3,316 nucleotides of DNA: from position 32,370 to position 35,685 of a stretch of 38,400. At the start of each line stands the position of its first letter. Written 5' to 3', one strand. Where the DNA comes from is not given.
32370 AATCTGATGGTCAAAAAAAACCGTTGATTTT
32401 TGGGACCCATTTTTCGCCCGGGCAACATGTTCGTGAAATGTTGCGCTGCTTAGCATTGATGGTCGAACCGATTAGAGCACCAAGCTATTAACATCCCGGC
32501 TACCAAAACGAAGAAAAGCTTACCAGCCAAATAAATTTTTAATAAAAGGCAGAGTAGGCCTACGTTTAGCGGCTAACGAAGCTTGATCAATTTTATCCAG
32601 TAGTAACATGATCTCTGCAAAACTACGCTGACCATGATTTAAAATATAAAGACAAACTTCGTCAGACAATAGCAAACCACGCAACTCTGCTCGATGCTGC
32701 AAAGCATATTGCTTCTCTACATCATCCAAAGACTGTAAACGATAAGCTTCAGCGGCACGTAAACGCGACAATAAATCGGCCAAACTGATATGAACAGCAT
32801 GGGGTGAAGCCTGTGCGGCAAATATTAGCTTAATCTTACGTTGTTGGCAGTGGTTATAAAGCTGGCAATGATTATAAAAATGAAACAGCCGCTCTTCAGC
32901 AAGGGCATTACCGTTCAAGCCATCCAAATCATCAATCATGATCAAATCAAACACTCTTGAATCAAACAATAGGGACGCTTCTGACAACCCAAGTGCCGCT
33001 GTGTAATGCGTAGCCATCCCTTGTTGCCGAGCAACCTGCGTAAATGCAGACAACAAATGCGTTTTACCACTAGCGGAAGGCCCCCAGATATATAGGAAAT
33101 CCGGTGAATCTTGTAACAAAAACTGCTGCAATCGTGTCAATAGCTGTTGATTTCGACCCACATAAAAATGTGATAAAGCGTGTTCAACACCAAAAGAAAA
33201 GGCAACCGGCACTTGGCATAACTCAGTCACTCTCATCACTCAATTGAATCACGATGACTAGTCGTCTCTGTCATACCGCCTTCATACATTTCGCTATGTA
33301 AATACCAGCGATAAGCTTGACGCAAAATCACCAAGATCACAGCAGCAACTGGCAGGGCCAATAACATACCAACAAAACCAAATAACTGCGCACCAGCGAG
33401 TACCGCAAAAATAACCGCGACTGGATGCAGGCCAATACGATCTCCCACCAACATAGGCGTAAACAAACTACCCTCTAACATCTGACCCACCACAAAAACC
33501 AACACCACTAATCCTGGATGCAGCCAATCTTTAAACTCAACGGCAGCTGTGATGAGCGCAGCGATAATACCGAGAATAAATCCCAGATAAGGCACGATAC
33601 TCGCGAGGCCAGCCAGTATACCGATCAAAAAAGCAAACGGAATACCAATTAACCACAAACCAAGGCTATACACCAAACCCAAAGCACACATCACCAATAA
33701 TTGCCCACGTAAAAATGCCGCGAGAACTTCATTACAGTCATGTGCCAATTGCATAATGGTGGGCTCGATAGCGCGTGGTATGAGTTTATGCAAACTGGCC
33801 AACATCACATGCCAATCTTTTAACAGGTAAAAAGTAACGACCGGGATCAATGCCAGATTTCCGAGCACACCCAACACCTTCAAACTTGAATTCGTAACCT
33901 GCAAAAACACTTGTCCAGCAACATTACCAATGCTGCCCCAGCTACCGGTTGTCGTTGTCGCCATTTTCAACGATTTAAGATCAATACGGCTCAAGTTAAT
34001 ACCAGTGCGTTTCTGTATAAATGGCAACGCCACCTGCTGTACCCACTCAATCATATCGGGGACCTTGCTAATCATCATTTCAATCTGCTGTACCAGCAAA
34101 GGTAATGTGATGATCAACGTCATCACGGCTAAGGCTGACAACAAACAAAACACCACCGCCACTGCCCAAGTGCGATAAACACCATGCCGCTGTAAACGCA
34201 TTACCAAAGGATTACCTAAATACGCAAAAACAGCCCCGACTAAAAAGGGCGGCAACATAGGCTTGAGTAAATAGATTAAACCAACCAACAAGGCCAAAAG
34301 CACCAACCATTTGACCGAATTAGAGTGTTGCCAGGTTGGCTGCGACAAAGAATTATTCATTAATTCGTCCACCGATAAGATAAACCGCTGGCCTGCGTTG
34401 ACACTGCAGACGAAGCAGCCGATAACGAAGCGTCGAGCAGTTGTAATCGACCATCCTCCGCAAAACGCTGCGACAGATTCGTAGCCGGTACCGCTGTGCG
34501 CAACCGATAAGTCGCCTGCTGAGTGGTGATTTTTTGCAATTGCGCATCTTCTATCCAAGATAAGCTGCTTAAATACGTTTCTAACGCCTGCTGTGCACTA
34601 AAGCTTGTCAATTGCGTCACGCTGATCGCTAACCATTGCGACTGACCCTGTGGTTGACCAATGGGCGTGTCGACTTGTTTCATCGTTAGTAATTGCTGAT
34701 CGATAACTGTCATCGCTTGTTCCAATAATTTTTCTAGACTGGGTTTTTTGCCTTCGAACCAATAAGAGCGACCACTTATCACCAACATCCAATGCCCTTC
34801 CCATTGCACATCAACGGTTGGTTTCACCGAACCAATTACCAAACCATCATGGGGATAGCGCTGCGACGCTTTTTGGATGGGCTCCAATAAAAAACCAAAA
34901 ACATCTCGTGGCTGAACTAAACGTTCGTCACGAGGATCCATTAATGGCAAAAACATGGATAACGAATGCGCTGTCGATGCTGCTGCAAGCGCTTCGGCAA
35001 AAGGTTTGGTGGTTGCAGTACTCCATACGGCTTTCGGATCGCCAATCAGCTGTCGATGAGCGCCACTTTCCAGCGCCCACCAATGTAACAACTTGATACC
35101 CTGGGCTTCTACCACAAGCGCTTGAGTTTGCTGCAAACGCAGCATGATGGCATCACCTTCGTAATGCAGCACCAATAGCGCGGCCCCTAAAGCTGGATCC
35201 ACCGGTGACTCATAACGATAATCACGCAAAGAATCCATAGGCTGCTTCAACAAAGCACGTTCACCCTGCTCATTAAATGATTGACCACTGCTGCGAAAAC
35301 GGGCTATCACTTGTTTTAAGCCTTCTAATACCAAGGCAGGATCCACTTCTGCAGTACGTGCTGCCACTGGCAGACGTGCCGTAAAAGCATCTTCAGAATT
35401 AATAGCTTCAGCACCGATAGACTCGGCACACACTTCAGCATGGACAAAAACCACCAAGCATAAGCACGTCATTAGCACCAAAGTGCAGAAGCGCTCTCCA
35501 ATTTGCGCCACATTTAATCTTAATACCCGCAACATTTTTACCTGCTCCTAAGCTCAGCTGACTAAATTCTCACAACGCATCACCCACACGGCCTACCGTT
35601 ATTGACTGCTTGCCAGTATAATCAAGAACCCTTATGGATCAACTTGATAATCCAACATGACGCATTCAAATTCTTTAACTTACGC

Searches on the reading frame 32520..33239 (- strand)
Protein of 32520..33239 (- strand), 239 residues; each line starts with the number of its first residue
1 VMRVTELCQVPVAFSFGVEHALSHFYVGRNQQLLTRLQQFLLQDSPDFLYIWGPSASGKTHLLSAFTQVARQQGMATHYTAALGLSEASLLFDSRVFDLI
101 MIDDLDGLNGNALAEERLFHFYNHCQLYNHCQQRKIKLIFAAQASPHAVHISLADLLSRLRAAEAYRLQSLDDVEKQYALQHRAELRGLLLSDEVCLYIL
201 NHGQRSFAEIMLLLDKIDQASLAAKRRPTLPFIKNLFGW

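Call 58: search_protein_families(library=pfam, proteins=[window:32520-33239:-], max_evalue=0.00001)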
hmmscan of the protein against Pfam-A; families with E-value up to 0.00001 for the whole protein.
window:32520-33239:- (239 aa): 3 families
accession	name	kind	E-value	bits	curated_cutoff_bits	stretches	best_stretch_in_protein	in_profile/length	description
PF22688.2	Hda_lid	-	2e-21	76.2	27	1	173-236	1-64/65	Hda, lid domain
PF00308.24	Bac_DnaA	-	5e-07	30.5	23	0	95-160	96-155/162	Bacterial DnaA ATPAse domain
PF13191.12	AAA_16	-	8.8e-06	26.8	32.6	0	27-81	3-59/167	AAA ATPase domain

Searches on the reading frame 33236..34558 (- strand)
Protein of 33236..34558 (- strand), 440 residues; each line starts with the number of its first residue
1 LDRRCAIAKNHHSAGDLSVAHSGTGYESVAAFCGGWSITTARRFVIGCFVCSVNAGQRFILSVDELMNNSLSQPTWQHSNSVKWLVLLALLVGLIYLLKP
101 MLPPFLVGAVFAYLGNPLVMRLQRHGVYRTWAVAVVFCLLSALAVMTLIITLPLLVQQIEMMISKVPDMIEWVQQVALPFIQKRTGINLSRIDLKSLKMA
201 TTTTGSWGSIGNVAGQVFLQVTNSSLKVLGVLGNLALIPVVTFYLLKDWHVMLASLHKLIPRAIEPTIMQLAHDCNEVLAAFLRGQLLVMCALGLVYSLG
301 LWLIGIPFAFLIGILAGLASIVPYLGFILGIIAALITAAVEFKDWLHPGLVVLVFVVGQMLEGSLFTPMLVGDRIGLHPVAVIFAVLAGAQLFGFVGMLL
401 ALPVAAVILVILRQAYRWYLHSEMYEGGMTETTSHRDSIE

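Call 58: search_protein_families(library=pfam, proteins=[window:33236-34558:-], max_evalue=0.00001)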
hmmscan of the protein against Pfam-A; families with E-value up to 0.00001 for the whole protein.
window:33236-34558:- (440 aa): 1 family
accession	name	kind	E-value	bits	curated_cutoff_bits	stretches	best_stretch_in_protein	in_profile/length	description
PF01594.21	AI-2E_transport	-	4.4e-60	204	34.3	1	85-414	5-325/327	AI-2E family transporter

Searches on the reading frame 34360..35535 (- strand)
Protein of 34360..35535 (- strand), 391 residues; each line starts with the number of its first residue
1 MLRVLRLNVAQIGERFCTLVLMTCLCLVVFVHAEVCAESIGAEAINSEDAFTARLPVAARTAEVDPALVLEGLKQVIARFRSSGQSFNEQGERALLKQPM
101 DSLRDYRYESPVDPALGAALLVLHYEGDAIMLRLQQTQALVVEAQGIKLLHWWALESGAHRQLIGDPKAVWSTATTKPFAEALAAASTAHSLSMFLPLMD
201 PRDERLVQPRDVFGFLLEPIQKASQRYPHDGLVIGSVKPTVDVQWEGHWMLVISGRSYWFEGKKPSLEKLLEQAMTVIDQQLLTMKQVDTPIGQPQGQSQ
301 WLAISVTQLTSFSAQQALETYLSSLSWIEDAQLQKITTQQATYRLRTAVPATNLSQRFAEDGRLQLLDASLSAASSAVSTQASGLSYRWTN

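Call 58: search_protein_families(library=pfam, proteins=[window:34360-35535:-], max_evalue=0.00001)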
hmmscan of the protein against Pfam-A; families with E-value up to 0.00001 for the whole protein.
window:34360-35535:- (391 aa): 1 family
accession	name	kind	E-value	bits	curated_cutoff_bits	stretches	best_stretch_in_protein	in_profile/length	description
PF09839.14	DUF2066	-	1.5e-32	113.3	23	1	46-282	3-228/232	Uncharacterized protein conserved in bacteria (DUF2066)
